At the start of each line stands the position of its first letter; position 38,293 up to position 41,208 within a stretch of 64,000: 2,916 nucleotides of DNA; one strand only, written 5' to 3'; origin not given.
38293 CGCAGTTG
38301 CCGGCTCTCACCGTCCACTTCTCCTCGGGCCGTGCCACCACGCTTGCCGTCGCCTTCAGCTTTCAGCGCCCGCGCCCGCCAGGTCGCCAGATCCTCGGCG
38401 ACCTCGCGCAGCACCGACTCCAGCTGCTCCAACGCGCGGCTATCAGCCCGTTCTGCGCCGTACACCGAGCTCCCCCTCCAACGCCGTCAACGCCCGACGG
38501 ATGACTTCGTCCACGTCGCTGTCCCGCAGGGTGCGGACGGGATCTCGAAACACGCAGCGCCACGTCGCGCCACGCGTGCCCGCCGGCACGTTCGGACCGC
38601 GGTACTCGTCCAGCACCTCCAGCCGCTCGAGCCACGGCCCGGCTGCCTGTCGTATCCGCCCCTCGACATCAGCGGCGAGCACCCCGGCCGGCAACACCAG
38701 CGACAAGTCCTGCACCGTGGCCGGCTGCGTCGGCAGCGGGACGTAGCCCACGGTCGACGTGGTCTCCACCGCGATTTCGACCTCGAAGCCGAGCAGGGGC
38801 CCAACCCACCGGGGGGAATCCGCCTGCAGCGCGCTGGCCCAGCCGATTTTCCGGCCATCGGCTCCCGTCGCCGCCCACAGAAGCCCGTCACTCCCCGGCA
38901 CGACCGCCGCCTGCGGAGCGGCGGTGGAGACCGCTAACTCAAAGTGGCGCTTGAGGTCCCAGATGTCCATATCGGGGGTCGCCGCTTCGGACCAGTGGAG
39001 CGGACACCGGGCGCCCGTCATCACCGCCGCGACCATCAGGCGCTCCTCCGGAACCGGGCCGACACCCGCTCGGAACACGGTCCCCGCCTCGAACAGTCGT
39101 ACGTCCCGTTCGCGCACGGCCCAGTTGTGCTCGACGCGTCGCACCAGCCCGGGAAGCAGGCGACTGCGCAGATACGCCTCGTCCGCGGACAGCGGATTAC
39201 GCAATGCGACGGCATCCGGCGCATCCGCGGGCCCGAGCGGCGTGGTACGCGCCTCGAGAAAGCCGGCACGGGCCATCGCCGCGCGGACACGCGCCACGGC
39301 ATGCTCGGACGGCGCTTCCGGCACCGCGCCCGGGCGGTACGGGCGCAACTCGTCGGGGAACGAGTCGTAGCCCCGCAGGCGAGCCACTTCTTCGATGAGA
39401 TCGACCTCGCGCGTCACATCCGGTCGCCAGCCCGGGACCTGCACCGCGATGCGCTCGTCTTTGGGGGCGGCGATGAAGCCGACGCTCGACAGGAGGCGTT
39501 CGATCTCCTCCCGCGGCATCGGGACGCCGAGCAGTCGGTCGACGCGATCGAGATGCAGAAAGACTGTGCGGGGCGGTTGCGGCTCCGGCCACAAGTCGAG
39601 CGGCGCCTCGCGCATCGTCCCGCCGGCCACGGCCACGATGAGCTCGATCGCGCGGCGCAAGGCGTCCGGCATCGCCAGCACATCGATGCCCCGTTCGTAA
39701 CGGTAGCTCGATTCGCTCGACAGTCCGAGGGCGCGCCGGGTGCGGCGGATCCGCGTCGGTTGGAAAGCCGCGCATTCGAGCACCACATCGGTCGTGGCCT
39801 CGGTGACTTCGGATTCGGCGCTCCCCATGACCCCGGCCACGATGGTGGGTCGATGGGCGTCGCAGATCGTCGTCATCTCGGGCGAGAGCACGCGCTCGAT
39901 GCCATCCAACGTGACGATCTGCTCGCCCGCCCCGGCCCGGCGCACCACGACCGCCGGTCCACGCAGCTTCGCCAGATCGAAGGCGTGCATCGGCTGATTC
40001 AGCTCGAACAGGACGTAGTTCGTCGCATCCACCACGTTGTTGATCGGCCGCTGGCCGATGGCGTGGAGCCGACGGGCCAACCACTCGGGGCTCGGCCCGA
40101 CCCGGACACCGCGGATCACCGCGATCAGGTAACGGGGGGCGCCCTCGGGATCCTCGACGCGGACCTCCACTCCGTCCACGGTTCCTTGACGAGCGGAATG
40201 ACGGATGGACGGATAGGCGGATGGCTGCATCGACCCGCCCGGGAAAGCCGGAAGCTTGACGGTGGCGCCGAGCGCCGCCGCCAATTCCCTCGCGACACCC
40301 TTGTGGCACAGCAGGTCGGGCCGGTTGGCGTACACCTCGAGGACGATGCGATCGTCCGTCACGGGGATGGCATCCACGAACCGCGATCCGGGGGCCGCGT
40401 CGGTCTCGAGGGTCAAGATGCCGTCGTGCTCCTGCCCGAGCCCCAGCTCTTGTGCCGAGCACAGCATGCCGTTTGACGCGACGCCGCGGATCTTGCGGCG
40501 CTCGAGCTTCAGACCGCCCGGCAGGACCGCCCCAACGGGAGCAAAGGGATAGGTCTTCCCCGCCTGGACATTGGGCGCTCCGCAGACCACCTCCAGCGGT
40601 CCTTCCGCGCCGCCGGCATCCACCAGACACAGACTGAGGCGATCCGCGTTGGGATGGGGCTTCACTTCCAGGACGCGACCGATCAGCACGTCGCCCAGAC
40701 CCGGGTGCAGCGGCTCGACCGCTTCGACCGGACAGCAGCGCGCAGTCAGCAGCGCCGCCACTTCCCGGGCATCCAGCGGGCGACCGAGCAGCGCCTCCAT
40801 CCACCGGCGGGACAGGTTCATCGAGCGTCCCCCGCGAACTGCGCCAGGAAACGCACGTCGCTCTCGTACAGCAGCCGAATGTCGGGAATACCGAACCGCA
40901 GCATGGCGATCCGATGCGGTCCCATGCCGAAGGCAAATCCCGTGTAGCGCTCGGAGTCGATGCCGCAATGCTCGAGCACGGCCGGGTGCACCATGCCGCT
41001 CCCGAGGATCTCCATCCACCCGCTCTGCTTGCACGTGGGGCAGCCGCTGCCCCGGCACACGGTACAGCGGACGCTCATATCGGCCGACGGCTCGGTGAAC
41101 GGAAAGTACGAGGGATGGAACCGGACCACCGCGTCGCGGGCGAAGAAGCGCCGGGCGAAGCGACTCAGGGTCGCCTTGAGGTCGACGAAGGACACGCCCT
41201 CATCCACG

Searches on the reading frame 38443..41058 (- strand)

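Call 48: search_protein_families(library=pfam, proteins=[window:38443-41058:-], max_evalue=0.00001)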
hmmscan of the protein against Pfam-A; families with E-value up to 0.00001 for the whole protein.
window:38443-41058:- (871 aa): 5 families
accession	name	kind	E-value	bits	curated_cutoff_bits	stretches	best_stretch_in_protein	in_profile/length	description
PF03483.22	B3_4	-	1.4e-65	220.6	29.3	1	307-479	2-174/174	B3/4 domain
PF03484.21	B5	-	1.3e-22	80.2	28.6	1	500-564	2-67/67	tRNA synthetase B5 domain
PF17759.6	tRNA_synthFbeta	-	1.1e-21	77.8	22.4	1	579-712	13-156/214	Phenylalanyl tRNA synthetase beta chain CLM domain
PF01588.26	tRNA_bind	-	5.5e-21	74.9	27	1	125-225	2-95/96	Putative tRNA binding domain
PF03147.19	FDX-ACB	-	1.9e-18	67.1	31.1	1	776-869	1-94/94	Ferredoxin-fold anticodon binding domain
